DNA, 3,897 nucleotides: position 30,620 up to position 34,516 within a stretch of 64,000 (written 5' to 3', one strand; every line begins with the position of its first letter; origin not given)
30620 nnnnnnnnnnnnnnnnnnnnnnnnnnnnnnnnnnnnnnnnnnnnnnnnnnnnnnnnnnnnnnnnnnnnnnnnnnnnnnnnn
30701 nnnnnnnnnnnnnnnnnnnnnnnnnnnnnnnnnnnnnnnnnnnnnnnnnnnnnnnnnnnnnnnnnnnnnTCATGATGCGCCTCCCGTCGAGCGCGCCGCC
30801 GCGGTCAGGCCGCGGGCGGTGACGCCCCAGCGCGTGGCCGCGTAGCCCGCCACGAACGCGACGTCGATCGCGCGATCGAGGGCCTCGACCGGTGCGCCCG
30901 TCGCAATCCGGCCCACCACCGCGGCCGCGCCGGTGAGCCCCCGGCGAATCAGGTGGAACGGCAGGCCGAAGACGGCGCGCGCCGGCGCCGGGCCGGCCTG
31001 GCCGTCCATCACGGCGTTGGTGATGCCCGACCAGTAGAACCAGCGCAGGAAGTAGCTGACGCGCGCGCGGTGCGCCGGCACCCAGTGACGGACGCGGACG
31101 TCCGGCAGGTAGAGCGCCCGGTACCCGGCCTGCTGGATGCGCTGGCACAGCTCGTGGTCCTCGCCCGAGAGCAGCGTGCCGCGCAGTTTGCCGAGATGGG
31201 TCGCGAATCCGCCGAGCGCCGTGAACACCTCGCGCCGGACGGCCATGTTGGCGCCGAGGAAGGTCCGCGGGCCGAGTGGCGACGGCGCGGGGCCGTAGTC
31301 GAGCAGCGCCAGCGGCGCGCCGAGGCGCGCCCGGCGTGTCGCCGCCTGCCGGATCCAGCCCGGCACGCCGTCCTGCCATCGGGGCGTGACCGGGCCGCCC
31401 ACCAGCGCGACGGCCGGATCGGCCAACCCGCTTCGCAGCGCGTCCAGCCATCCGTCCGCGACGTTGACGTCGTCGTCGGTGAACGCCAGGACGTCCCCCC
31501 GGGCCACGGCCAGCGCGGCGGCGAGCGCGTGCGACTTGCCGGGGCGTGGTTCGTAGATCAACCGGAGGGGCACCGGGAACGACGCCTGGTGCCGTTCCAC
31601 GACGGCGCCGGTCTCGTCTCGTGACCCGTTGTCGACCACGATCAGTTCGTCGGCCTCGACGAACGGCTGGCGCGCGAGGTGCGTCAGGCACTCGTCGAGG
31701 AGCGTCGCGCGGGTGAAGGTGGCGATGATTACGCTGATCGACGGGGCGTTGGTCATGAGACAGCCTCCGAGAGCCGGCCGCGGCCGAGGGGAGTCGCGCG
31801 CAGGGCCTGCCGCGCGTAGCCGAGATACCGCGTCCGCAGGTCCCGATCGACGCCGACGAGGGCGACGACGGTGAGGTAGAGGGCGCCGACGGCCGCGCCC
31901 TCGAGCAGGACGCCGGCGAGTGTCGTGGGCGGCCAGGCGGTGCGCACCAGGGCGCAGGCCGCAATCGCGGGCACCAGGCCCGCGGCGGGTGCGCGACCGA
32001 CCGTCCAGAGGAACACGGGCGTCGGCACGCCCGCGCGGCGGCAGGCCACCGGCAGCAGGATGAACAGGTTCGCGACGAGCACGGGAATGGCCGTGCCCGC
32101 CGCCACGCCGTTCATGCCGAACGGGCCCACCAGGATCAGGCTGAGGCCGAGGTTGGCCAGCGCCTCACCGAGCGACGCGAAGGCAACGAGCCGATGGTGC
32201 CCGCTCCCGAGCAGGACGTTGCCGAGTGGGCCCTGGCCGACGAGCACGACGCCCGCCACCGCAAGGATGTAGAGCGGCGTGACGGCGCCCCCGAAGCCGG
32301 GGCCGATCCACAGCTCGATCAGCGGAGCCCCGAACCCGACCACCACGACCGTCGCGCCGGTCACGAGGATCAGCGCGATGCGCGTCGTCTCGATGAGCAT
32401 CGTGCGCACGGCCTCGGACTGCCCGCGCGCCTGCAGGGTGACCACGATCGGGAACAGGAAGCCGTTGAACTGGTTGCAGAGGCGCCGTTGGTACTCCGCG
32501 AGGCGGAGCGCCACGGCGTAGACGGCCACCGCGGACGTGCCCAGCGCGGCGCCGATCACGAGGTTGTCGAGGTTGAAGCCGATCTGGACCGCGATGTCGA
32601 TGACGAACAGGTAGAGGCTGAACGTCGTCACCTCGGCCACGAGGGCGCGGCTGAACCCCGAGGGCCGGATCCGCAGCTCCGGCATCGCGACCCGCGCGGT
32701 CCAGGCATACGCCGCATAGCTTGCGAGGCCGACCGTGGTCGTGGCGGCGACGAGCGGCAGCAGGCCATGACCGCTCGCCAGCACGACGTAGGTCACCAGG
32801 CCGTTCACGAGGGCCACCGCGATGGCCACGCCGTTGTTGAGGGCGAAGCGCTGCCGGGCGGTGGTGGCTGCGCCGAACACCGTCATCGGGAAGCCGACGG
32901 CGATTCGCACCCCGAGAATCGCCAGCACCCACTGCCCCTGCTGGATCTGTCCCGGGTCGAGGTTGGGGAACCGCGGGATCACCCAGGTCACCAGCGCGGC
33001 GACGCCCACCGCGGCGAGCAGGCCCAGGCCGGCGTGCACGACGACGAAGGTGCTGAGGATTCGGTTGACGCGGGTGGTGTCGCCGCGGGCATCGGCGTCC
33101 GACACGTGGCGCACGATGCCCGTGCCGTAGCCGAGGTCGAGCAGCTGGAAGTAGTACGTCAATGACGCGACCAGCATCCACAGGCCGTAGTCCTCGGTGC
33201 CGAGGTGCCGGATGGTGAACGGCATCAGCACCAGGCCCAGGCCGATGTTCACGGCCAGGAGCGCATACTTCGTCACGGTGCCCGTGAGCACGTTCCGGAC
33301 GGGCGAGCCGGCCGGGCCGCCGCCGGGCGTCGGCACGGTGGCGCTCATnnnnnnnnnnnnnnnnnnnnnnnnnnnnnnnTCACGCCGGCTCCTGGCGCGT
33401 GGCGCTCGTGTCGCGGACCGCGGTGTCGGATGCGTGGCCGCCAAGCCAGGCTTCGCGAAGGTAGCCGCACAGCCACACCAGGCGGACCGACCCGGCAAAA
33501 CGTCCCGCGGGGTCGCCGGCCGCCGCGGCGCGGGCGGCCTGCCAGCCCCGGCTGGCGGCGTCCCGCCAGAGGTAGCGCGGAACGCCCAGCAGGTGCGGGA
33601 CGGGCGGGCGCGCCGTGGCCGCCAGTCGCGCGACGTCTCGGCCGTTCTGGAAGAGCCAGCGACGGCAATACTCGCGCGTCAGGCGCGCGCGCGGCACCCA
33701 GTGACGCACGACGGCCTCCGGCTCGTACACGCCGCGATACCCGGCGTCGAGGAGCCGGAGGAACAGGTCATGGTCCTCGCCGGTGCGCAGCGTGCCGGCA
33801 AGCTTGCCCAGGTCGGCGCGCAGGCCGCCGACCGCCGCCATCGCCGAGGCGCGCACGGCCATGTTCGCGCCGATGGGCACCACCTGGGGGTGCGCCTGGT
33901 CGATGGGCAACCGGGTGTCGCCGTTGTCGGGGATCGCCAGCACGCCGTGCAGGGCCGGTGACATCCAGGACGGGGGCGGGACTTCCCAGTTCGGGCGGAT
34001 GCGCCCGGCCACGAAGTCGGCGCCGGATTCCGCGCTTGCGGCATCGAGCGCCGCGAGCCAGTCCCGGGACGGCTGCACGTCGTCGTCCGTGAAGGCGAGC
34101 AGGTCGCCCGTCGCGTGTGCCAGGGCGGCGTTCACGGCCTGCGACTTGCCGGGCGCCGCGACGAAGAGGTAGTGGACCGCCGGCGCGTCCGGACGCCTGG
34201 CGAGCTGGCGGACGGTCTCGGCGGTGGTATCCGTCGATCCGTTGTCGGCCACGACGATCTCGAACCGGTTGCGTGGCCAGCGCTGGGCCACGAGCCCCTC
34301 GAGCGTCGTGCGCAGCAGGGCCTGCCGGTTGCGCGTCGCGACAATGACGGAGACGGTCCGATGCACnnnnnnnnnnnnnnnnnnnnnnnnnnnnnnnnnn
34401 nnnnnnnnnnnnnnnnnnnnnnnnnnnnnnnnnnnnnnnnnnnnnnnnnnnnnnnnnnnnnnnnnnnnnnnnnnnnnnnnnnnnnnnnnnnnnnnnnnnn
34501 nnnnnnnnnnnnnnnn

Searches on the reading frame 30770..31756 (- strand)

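Call 9: search_protein_families(library=ncbifam, proteins=[window:30770-31756:-], max_evalue=0.00001)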
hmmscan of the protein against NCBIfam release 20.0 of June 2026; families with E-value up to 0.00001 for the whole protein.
window:30770-31756:- (328 aa): 15 families
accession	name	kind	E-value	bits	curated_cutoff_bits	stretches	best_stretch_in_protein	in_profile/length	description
TIGR03965.1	mycofact_glyco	equivalog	2.4e-32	112.4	280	1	4-242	73-295/467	mycofactocin biosynthesis glycosyltransferase MftF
NF041875.1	EPS_EpsD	equivalog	1.8e-29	103.2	370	1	7-251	1-231/325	exopolysaccharide biosynthesis glycosyltransferase EpsD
NF038302.1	EPS_HpsE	equivalog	5.2e-29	101.2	300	1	7-248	3-246/307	hormogonium polysaccharide biosynthesis glycosyltransferase HpsE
NF041394.1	GtaseAglG_Halo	equivalog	6.6e-23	81.4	440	1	7-251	3-242/304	glucosyl-dolichyl phosphate glucuronosyltransferase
TIGR04283.1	glyco_like_mftF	equivalog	4.9e-14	52.5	182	1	7-113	1-99/221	TIGR04283 family arsenosugar biosynthesis glycosyltransferase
NF007482.0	PRK10073.1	equivalog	4.8e-13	48.8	423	1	2-101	3-100/334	glycosyltransferase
TIGR03472.1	HpnI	equivalog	1.1e-12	47.5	310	1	5-239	41-268/373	bacteriohopanetetrol glucosamine biosynthesis glycosyltransferase HpnI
NF038299.1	EPS_HpsN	equivalog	5.7e-12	45.2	425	1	5-224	1-220/317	hormogonium polysaccharide biosynthesis glycosyltransferase HpsN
TIGR03937.1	PgaC_IcaA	equivalog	4.2e-11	42.4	422.3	1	2-103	42-142/407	poly-beta-1,6-N-acetyl-D-glucosamine synthase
TIGR04242.1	nodulat_NodC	equivalog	2e-10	40.2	550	1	3-125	46-170/395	chitooligosaccharide synthase NodC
NF010496.0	PRK13915.1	equivalog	1e-09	37.9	262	1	6-119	32-151/307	glucosyl-3-phosphoglycerate synthase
NF050050.1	ProtGlycPglI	equivalog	3.2e-08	33.3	500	1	5-107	2-104/306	GalNAc(5)-diNAcBac-PP-undecaprenol beta-1,3-glucosyltransferase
NF047683.1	TeichurnBiosyTuaG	equivalog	2.4e-06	27.4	400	1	3-97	4-97/252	teichuronic acid biosynthesis protein TuaG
TIGR03111.1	glyc2_xrt_Gpos1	hypoth_equivalog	2.7e-06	26.5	363.95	1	3-99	47-144/439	TIGR03111 family XrtG-associated glycosyltransferase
NF045692.1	OglycostaseCruG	equivalog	5.4e-06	25.6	600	0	6-67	42-101/386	2'-O-glycosyltransferase CruG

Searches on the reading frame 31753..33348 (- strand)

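Call 9: search_protein_families(library=ncbifam, proteins=[window:31753-33348:-], max_evalue=0.00001)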
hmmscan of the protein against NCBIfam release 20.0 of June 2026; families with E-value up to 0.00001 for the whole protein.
window:31753-33348:- (531 aa): 4 families
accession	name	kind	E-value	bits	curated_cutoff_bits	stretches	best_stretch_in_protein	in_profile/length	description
NF041503.1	WZX_like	subfamily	1.5e-10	40.8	300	1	31-83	6-58/429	O-unit flippase-like protein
NF007773.0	PRK10459.1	equivalog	4.5e-08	32.5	273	1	35-497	22-465/492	MOP flippase family protein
TIGR02900.1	spore_V_B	equivalog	1.5e-06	27.2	372.3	0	46-117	27-99/488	stage V sporulation protein B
NF047674.1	TeichurnBiosyTuaB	equivalog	3.1e-06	26.5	580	1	47-397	35-366/469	teichuronic acid biosynthesis protein TuaB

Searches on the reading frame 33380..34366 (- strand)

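Call 9: search_protein_families(library=ncbifam, proteins=[window:33380-34366:-], max_evalue=0.00001)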
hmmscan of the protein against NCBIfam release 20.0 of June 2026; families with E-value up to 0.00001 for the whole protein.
window:33380-34366:- (328 aa): 19 families
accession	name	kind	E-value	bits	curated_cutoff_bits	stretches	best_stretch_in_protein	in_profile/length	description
NF038302.1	EPS_HpsE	equivalog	2.7e-32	112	300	1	5-242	3-242/307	hormogonium polysaccharide biosynthesis glycosyltransferase HpsE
TIGR03965.1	mycofact_glyco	equivalog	1e-29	103.7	280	1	2-242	73-299/467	mycofactocin biosynthesis glycosyltransferase MftF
NF041875.1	EPS_EpsD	equivalog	4.9e-28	98.5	370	1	5-231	1-215/325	exopolysaccharide biosynthesis glycosyltransferase EpsD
NF041394.1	GtaseAglG_Halo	equivalog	5.7e-15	55.4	440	1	5-238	3-231/304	glucosyl-dolichyl phosphate glucuronosyltransferase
NF038299.1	EPS_HpsN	equivalog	5.7e-14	51.8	425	1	4-123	2-119/317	hormogonium polysaccharide biosynthesis glycosyltransferase HpsN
NF007482.0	PRK10073.1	equivalog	2.7e-13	49.7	423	1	3-97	6-98/334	glycosyltransferase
TIGR04283.1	glyco_like_mftF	equivalog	6.1e-12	45.6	182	1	5-115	1-101/221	TIGR04283 family arsenosugar biosynthesis glycosyltransferase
TIGR03937.1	PgaC_IcaA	equivalog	5e-11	42.2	422.3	1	3-97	45-136/407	poly-beta-1,6-N-acetyl-D-glucosamine synthase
NF050050.1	ProtGlycPglI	equivalog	7.8e-10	38.6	500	1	4-98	3-95/306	GalNAc(5)-diNAcBac-PP-undecaprenol beta-1,3-glucosyltransferase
NF053739.1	GlytfEpsEBac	equivalog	9.1e-10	37.9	450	0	5-96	3-92/265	glycosyltransferase EpsE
NF007986.1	PRK10714.1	equivalog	3.1e-09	36.3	529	1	4-125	7-127/316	undecaprenyl-phosphate 4-deoxy-4-formamido-L-arabinose transferase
NF047683.1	TeichurnBiosyTuaG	equivalog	9.7e-09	35.2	400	1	2-101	5-101/252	teichuronic acid biosynthesis protein TuaG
NF010496.0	PRK13915.1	equivalog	1.8e-08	33.8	262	1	2-99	30-129/307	glucosyl-3-phosphoglycerate synthase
NF047588.1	GlcsyltransPgfSStrep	equivalog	2.2e-08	33.7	500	1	5-122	3-120/308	glycosyltransferase PgfS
TIGR03469.1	HpnB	hypoth_equivalog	3.6e-08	32.8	379.25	1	4-120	45-169/386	hopene-associated glycosyltransferase HpnB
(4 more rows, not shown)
